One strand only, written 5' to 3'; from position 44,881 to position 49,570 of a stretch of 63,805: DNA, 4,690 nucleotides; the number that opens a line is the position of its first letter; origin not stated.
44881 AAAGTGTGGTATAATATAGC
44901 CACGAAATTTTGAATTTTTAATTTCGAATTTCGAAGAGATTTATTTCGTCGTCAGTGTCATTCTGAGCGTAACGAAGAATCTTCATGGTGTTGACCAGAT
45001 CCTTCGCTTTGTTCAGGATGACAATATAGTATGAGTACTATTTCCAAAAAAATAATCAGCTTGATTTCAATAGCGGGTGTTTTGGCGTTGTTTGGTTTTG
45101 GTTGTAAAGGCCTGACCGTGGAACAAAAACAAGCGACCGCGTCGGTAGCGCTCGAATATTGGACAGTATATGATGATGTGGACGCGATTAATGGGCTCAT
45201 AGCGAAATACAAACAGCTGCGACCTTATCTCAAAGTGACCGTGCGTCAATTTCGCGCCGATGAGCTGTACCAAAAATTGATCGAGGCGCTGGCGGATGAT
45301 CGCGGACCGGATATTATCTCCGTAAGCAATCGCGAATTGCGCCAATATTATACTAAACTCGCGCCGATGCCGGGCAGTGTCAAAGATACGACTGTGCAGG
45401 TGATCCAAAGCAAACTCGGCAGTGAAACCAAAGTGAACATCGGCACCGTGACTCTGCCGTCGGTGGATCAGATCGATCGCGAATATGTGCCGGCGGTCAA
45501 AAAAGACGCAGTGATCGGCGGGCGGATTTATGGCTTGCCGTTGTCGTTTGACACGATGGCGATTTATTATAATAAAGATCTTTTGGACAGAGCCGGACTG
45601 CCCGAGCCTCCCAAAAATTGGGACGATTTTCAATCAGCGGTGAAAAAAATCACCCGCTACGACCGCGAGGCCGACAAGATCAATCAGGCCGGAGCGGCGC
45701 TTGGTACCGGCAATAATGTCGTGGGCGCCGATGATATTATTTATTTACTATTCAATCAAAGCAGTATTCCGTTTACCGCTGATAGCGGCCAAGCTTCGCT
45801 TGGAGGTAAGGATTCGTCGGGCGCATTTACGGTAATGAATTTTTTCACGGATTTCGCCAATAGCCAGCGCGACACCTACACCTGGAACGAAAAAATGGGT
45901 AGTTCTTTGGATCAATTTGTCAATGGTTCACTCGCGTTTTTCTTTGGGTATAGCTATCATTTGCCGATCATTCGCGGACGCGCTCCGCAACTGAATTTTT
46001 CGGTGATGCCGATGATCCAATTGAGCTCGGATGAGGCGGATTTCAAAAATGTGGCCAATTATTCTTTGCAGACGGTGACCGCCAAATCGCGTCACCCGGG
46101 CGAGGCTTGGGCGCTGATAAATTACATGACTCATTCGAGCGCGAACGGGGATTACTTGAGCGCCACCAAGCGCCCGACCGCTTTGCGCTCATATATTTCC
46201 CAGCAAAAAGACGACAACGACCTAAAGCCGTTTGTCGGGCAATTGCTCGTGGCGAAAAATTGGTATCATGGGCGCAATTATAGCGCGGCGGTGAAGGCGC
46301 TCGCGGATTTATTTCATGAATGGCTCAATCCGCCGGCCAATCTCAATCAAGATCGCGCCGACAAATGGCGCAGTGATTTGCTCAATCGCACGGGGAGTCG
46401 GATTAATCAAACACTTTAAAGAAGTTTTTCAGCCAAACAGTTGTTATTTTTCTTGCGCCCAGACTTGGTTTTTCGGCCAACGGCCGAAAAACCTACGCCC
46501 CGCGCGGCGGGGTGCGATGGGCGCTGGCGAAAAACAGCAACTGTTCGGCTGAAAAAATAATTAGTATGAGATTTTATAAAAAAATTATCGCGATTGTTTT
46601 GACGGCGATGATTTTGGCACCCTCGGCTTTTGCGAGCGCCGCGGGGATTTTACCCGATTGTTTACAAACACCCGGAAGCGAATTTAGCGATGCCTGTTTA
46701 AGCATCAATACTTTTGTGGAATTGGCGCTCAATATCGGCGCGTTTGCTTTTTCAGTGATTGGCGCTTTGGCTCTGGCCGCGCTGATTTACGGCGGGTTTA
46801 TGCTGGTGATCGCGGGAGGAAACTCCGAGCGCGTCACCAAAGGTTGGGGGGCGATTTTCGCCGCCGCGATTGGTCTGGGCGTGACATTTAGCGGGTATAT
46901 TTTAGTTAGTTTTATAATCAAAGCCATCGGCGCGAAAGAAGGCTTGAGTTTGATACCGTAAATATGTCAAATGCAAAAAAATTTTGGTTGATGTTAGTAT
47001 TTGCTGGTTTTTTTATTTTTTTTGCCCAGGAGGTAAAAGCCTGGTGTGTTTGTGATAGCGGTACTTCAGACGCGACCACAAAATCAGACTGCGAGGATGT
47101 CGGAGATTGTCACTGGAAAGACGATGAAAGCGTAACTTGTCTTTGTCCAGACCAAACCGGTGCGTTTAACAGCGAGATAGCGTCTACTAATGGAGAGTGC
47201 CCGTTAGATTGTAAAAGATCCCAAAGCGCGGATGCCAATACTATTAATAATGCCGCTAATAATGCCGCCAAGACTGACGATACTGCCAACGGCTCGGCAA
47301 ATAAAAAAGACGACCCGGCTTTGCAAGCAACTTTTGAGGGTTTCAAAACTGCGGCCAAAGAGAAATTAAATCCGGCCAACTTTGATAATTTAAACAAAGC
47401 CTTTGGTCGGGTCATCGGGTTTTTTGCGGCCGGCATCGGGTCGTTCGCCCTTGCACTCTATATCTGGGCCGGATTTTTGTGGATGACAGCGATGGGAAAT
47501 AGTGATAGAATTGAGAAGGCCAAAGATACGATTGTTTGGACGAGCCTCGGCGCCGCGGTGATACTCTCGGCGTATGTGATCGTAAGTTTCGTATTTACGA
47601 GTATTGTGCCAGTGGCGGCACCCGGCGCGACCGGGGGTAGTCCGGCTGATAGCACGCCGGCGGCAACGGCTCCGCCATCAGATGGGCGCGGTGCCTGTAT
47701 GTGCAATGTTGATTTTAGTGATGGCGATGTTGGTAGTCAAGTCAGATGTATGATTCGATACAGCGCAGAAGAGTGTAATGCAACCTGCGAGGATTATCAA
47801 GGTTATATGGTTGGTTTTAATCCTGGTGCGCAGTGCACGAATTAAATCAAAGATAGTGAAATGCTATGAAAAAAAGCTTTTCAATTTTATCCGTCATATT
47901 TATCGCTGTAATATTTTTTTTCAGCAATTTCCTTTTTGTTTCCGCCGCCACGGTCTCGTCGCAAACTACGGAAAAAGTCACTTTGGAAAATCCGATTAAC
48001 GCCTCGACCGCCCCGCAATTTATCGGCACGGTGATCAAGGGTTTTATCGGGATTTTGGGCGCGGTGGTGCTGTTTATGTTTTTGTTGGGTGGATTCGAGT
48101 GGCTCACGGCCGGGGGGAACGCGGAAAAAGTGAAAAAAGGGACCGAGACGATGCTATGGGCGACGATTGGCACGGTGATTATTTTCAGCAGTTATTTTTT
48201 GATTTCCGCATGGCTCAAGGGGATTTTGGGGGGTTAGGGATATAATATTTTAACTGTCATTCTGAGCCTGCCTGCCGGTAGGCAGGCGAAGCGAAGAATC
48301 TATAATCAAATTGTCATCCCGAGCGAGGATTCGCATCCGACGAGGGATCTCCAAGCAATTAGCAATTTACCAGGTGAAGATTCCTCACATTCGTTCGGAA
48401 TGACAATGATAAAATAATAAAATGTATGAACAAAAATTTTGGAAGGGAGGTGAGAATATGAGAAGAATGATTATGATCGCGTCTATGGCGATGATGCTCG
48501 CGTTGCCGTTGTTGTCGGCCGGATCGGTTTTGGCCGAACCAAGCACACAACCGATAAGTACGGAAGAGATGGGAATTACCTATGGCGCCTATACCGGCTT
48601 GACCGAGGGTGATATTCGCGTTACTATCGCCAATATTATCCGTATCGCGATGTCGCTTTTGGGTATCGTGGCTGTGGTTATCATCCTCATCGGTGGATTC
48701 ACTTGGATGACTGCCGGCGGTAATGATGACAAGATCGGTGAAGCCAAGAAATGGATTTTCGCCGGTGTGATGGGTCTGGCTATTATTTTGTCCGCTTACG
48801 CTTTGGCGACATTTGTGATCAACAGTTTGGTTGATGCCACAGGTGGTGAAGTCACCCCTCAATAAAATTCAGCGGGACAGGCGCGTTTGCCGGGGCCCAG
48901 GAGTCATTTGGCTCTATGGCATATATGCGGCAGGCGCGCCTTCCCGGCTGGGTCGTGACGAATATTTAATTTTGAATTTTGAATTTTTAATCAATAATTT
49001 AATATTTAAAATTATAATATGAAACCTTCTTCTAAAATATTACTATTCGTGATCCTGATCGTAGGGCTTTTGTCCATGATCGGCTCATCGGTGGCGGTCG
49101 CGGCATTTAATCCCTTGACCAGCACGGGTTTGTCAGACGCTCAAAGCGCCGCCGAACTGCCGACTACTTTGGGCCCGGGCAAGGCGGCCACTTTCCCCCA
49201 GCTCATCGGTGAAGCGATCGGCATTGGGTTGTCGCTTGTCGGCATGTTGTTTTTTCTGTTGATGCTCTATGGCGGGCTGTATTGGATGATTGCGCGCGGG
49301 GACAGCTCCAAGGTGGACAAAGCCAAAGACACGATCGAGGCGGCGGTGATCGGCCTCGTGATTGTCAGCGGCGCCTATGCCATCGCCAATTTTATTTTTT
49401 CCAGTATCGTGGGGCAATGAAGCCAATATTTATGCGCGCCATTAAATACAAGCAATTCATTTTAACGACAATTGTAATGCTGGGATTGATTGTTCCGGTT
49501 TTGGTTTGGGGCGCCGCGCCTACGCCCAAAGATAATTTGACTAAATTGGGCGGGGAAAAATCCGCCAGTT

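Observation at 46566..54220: Array of 11 paralogous VirB2/TrbC-like two-helix 'pilin' genes with no T4SS machinery in sight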

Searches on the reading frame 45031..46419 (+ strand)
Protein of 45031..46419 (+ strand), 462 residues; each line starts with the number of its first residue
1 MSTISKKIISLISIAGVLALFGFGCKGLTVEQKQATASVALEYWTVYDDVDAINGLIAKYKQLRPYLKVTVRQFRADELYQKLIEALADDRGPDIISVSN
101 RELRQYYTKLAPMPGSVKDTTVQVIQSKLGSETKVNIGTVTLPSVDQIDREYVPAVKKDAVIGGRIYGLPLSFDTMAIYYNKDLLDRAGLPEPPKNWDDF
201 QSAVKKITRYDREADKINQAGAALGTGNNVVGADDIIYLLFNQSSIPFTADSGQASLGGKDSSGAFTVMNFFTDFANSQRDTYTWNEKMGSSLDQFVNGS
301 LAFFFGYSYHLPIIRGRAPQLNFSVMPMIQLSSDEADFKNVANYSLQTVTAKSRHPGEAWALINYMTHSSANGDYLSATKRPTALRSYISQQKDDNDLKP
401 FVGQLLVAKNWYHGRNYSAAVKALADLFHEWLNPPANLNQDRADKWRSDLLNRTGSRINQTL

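Call 23: search_protein_families(library=pfam, proteins=[window:45031-46419:+], max_evalue=0.1)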
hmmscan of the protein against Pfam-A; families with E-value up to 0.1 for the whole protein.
window:45031-46419:+ (462 aa): 3 families
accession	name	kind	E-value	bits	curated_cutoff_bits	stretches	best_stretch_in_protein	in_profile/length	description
PF01547.30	SBP_bac_1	-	3.8e-25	90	26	1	51-367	6-301/307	Bacterial extracellular solute-binding protein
PF13416.11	SBP_bac_8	-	4.3e-20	73.1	27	1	56-389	2-266/279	Bacterial extracellular solute-binding protein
PF13343.11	SBP_bac_6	-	0.041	13.8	24.6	0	158-200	48-86/245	Bacterial extracellular solute-binding protein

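Call 57: find_related_loci(query=A3, collection=genome_contigs, flank=10000)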
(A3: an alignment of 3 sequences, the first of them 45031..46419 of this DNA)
Query A3 (462 aa) in genome_contigs; peptide patterns used: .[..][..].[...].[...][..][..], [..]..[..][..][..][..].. (x = any residue, [..] = any of these).
599 stretches matched a pattern (row limit reached: there are more); 559 encode a relative of the query (tblastn E <= 1e-3); the best 80 are kept; 80 distinct loci.
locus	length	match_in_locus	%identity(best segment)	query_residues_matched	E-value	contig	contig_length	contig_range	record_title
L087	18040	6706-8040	66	20-462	0e+0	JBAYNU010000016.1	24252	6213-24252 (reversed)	MAG: Candidatus Magasanikiibacteriota bacterium isolate SO_2016_LW1_72 scaffold01844_LW64-88_2016, whole genome shotgun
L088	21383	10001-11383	58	1-462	0e+0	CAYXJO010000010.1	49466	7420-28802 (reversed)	MAG TPA_asm: uncultured Gammaproteobacteria bacterium isolate SRP263991_co4_11 genome assembly, contig: NODE_623_length_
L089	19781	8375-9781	59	1-462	0e+0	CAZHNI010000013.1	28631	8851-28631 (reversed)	MAG TPA_asm: uncultured Gammaproteobacteria bacterium isolate SRP257259_co1_325 genome assembly, contig: NODE_1780_lengt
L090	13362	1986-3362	57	7-462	0e+0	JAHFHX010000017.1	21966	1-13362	MAG: Candidatus Magasanikiibacteriota bacterium isolate nzgw349 NODE_3113_length_21967_cov_3.623043, whole genome shotgu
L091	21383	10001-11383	58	4-462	1e-180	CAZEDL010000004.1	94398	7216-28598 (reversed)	MAG TPA_asm: uncultured Gammaproteobacteria bacterium isolate SRP342105_co1_41 genome assembly, contig: NODE_271_length_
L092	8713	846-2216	57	6-462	3e-177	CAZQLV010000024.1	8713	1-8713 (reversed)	MAG TPA_asm: uncultured Gammaproteobacteria bacterium isolate SRP193066_co2_436 genome assembly, contig: NODE_4187_lengt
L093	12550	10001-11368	56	11-462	3e-175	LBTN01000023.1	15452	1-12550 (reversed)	MAG: Candidatus Magasanikbacteria bacterium GW2011_GWA2_37_8 US58_C0023, whole genome shotgun sequence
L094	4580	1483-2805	56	22-462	0e+0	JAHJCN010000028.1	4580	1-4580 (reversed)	MAG: Patescibacteria group bacterium isolate Modern_marine.mb.308 Modern_marine.mb.308_k141_640596, whole genome shotgun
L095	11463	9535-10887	56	6-462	1e-173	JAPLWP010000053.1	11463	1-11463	MAG: Candidatus Magasanikiibacteriota bacterium isolate LacPavin_0920_WC57_MAG_39_7 LacPavin_0920_WC57_scaffold_1011310,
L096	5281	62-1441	55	2-462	8e-177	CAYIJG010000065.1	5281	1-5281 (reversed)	MAG TPA_asm: uncultured Gammaproteobacteria bacterium isolate ERP119705_co24_1001 genome assembly, contig: NODE_27630_le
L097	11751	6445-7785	56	11-462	4e-173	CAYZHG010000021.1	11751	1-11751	MAG TPA_asm: uncultured Gammaproteobacteria bacterium isolate binchicken_co169_185 genome assembly, contig: k99_350541,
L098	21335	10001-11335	57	22-462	1e-172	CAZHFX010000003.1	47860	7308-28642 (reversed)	MAG TPA_asm: uncultured Gammaproteobacteria bacterium isolate SRP062349_co5_171 genome assembly, contig: NODE_153_length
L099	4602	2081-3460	54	6-462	1e-176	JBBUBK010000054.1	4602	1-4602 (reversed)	MAG: Patescibacteria group bacterium isolate H52-bin026_1 H52_bin026_1_000000000054, whole genome shotgun sequence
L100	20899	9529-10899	54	4-461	3e-171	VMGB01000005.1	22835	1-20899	MAG: Parcubacteria group bacterium Gr01-1014_13 G01um101413_scaffold_1002, whole genome shotgun sequence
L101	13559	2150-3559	53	1-462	4e-171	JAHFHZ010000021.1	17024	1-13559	MAG: Candidatus Magasanikiibacteriota bacterium isolate nzgw350 NODE_4019_length_17025_cov_4.365121, whole genome shotgu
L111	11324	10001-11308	56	22-462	6e-168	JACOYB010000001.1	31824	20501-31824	MAG: Candidatus Magasanikbacteria bacterium isolate NC_groundwater_168_Ag_S-0.1um_42_11 S4_GD2017_2_S1_scaffold_1270, wh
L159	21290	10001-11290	38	4-433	4e-98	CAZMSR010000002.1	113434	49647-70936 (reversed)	MAG TPA_asm: uncultured Gammaproteobacteria bacterium isolate SRP200020_co2_147 genome assembly, contig: NODE_138_length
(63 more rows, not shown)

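Call 66: search_protein_families(library=pfam, proteins=[L159:14590-17175:-, L111:691-4866:+], max_evalue=0.001)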
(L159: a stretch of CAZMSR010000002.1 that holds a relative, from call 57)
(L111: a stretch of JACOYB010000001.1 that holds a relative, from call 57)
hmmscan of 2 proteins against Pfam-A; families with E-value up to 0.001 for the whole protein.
L159:14590-17175:- (862 aa): 4 families
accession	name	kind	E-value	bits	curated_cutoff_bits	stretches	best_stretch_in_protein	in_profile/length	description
PF01580.24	FtsK_SpoIIIE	-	7.8e-62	209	24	1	388-576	2-220/221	FtsK/SpoIIIE family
PF09397.16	FtsK_gamma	-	1.5e-27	95.5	30.6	1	689-748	3-62/63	Ftsk gamma domain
PF17854.6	FtsK_alpha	-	3.3e-26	91.9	22.9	1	288-380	6-101/101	FtsK alpha domain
PF13491.11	FtsK_4TM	-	1.4e-13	51.3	23.1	1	55-181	44-167/171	4TM region of DNA translocase FtsK/SpoIIIE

L111:691-4866:+ (1392 aa): 7 families
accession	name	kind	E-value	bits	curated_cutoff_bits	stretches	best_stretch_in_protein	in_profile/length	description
PF07995.17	GSDH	-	1.3e-48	166.4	25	1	575-860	1-290/332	Glucose / Sorbosone dehydrogenase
PF13385.13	Laminin_G_3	-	9.4e-33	113.9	27.6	2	101-240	16-150/151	Concanavalin A-like lectin/glucanases superfamily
PF18911.6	PKD_4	-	2.9e-24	85.4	27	1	905-984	1-79/85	PKD domain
PF18998.6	Flg_new_2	-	1.5e-20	73.4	23.6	3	255-327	1-72/73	Divergent InlB B-repeat domain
PF00801.26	PKD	-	6.6e-11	42.5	23.5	1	913-984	5-76/80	PKD domain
PF09579.15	Spore_YtfJ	-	4.7e-06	27.2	25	0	330-369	31-68/81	Sporulation protein YtfJ (Spore_YtfJ)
PF07953.20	Toxin_R_bind_N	-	0.00089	19.4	23.8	0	166-235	118-191/191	Clostridium neurotoxin, N-terminal receptor binding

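Call 67: search_solved_structures(query=window:45031-46419:+, max_evalue=0.001)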
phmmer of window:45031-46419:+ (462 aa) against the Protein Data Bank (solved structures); distinct sequences matched with E-value up to 0.001: 70 (the best 60 are shown).
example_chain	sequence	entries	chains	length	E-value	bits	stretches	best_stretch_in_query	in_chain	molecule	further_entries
4qrz_A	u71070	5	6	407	1.9e-14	56.7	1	34-212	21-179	ABC-TYPE SUGAR TRANSPORTER | ABC transporter, substrate binding protein (Sugar)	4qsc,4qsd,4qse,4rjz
3uor_A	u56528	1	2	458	2.4e-12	49.8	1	150-209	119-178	ABC transporter sugar binding protein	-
7nbz_A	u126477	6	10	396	3.5e-11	46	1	150-372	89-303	Sulfoquinovosyl binding protein | Sulfoquinovosyl glycerol-binding protein SmoF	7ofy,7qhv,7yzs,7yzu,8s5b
6jam_A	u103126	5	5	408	1.5e-10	43.9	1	150-388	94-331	ABC transporter, periplasmic substrate-binding protein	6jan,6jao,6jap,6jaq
6jaz_A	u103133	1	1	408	1.5e-10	43.9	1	150-384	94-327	ABC transporter, periplasmic substrate-binding protein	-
6jal_A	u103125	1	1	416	1.6e-10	43.8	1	150-388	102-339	ABC transporter, periplasmic substrate-binding protein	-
6jar_A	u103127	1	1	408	2.1e-10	43.4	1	150-384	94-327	ABC transporter, periplasmic substrate-binding protein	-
6j9w_A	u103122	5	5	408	2.1e-10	43.4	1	150-384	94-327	ABC transporter, periplasmic substrate-binding protein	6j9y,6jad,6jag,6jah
9xf5_A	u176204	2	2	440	4.5e-10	42.3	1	160-207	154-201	ABC transporter substrate-binding protein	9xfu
6jb0_A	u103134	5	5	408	5.4e-10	42.1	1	150-384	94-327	ABC transporter, periplasmic substrate-binding protein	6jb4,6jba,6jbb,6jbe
8art_A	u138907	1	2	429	6.4e-10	41.8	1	151-206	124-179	Putative secreted maltose-binding protein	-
6jai_A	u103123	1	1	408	2.3e-09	40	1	150-384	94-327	ABC transporter, periplasmic substrate-binding protein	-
2hq0_A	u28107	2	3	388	3.4e-09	39.4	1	145-212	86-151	Sugar ABC transporter, sugar-binding protein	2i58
2heu_A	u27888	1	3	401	3.5e-09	39.4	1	145-212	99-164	Sugar ABC transporter, sugar-binding protein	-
2hfb_A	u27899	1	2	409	4.1e-09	39.2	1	155-212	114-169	Sugar ABC transporter, sugar-binding protein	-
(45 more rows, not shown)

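Call 68: search_protein_families(library=ncbifam, proteins=[window:45031-46419:+], max_evalue=0.01)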
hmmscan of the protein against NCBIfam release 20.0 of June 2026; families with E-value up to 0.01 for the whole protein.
window:45031-46419:+ (462 aa): 5 families
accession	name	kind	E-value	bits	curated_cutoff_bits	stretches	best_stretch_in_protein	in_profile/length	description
NF053763.1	ABCarbgalBndGanS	equivalog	2.3e-08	33.2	700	1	145-220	117-194/420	galactooligosaccharide ABC transporter substrate-binding protein GanS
NF008211.0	PRK10974.1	equivalog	5.2e-05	22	411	1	150-208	120-182/439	sn-glycerol-3-phosphate ABC transporter substrate-binding protein UgpB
NF007011.0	PRK09474.1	equivalog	0.00015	20.7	291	1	159-214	122-172/396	maltose/maltodextrin ABC transporter substrate-binding protein MalE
TIGR03850.1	bind_CPR_0540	equivalog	0.0016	17.1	299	1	7-202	2-186/437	carbohydrate ABC transporter substrate-binding protein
TIGR03851.1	chitin_NgcE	equivalog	0.0041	16.1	399.65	1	147-207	134-193/450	N-acetylglucosamine/diacetylchitobiose ABC transporter substrate-binding protein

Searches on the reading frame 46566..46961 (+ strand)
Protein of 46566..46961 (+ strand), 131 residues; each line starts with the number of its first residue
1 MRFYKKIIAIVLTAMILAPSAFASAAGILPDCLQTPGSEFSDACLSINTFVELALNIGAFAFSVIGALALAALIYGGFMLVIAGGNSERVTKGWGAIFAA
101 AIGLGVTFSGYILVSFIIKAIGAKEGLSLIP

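Call 4: search_protein_families(library=pfam, proteins=[window:46566-46961:+], max_evalue=1)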
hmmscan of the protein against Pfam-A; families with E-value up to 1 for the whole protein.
window:46566-46961:+ (131 aa): 1 family
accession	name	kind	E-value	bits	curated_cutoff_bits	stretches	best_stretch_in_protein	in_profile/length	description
PF18895.5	T4SS_pilin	-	2.4e-07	31.2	26.6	1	49-117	4-71/71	Type IV secretion system pilin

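Call 5: search_protein_families(library=ncbifam, proteins=[window:46566-46961:+], max_evalue=1)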
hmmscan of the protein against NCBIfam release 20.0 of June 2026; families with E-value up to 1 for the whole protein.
window:46566-46961:+ (131 aa): 0 families

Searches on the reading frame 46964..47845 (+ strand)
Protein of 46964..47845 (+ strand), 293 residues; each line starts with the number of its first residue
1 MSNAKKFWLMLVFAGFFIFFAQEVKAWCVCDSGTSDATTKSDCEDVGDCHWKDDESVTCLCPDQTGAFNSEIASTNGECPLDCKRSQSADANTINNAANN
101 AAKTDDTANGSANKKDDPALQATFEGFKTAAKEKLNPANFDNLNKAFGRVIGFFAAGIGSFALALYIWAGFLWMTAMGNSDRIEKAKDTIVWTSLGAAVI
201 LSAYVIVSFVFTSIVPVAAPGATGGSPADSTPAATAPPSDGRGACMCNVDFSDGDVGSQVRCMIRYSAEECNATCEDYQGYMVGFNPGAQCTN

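Call 4: search_protein_families(library=pfam, proteins=[window:46964-47845:+], max_evalue=1)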
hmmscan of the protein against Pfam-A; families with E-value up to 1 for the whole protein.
window:46964-47845:+ (293 aa): 3 families
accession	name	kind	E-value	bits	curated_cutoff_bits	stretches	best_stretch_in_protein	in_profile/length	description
PF18895.5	T4SS_pilin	-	8.4e-06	26.2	26.6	1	156-210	17-71/71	Type IV secretion system pilin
PF04956.18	TrbC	-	0.015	16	27.9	1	139-209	34-97/98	TrbC/VIRB2 pilin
PF20990.2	DUF2207_C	-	0.016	15.4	33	1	99-216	78-190/247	Predicted membrane protein (DUF2207) C-terminal domain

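Call 5: search_protein_families(library=ncbifam, proteins=[window:46964-47845:+], max_evalue=1)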
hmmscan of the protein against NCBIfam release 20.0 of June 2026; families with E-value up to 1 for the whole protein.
window:46964-47845:+ (293 aa): 1 family
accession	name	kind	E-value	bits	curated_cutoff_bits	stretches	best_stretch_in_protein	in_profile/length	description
NF045849.1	ICE_MMCAP2_0565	equivalog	0.0033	17.1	40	1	155-212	20-78/80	Mbov_0395 family pilin-like conjugal transfer protein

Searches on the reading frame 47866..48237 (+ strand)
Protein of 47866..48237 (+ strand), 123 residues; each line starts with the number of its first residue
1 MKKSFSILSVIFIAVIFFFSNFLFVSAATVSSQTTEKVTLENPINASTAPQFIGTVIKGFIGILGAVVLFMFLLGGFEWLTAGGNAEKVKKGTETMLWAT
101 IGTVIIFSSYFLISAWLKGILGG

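Call 4: search_protein_families(library=pfam, proteins=[window:47866-48237:+], max_evalue=1)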
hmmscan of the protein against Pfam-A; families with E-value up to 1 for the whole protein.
window:47866-48237:+ (123 aa): 2 families
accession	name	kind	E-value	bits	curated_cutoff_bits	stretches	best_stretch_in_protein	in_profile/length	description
PF18895.5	T4SS_pilin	-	6.3e-09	36.2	26.6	1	49-114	5-69/71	Type IV secretion system pilin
PF25237.1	MSL2_3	-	0.04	15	34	1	34-84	65-119/130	Mechanosensitive channel protein 2/3 domain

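Call 5: search_protein_families(library=ncbifam, proteins=[window:47866-48237:+], max_evalue=1)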
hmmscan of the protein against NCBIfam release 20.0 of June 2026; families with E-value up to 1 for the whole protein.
window:47866-48237:+ (123 aa): 2 families
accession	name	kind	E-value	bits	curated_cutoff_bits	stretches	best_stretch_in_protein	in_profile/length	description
NF045849.1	ICE_MMCAP2_0565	equivalog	0.00065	19.3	40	1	48-115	8-75/80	Mbov_0395 family pilin-like conjugal transfer protein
NF046016.1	LMxysn_1693_fam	subfamily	0.015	15.3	70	1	1-48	1-49/150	LMxysn_1693 family intestinal colonization protein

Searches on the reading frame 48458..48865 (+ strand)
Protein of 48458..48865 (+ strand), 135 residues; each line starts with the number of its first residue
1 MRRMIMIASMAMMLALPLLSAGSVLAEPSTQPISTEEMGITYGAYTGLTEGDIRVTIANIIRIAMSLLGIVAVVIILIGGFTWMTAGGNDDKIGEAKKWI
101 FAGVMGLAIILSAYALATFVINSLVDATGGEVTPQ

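Call 4: search_protein_families(library=pfam, proteins=[window:48458-48865:+], max_evalue=1)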
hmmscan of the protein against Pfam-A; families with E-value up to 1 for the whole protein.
window:48458-48865:+ (135 aa): 4 families
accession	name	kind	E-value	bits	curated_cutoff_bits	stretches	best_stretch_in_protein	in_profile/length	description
PF18895.5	T4SS_pilin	-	5.1e-09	36.5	26.6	1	53-120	5-71/71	Type IV secretion system pilin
PF04956.18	TrbC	-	0.037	14.7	27.9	1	59-119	43-97/98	TrbC/VIRB2 pilin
PF05987.18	DUF898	-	0.22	11.1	28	1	40-121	164-241/336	Bacterial protein of unknown function (DUF898)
PF09534.15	Trp_oprn_chp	-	0.43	10.9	29.6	1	67-122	3-63/180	Tryptophan-associated transmembrane protein (Trp_oprn_chp)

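Call 5: search_protein_families(library=ncbifam, proteins=[window:48458-48865:+], max_evalue=1)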
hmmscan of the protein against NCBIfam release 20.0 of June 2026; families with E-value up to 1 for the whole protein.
window:48458-48865:+ (135 aa): 2 families
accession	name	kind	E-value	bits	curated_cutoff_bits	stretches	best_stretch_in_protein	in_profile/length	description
NF045849.1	ICE_MMCAP2_0565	equivalog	5.4e-05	22.8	40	1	56-123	12-79/80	Mbov_0395 family pilin-like conjugal transfer protein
NF007508.0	PRK10106.1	equivalog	0.76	9.7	87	0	9-37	5-32/72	multiple antibiotic resistance protein MarB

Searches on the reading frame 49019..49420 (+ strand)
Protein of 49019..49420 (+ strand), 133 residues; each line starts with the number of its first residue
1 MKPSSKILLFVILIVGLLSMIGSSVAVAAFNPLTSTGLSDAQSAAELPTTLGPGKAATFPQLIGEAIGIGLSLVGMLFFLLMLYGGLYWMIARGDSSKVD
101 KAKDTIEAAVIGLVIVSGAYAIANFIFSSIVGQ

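Call 4: search_protein_families(library=pfam, proteins=[window:49019-49420:+], max_evalue=1)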
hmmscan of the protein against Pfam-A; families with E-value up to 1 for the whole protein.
window:49019-49420:+ (133 aa): 4 families
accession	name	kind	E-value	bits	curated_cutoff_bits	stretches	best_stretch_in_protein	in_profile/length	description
PF18895.5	T4SS_pilin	-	3.3e-06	27.5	26.6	1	67-126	12-71/71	Type IV secretion system pilin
PF05545.16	FixQ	-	0.027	14.8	29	1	74-104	13-43/49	Cbb3-type cytochrome oxidase component FixQ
PF12046.13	CCB1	-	0.14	11.9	25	0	4-25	4-25/168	Cofactor assembly of complex C subunit B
PF04588.18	HIG_1_N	-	0.79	10.4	22.4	1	72-97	5-29/52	Hypoxia induced protein conserved region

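Call 5: search_protein_families(library=ncbifam, proteins=[window:49019-49420:+], max_evalue=1)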
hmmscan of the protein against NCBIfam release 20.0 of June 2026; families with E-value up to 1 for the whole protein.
window:49019-49420:+ (133 aa): 1 family
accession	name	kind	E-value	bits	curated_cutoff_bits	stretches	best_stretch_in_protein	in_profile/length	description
NF045849.1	ICE_MMCAP2_0565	equivalog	0.00036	20.1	40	1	61-129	11-79/80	Mbov_0395 family pilin-like conjugal transfer protein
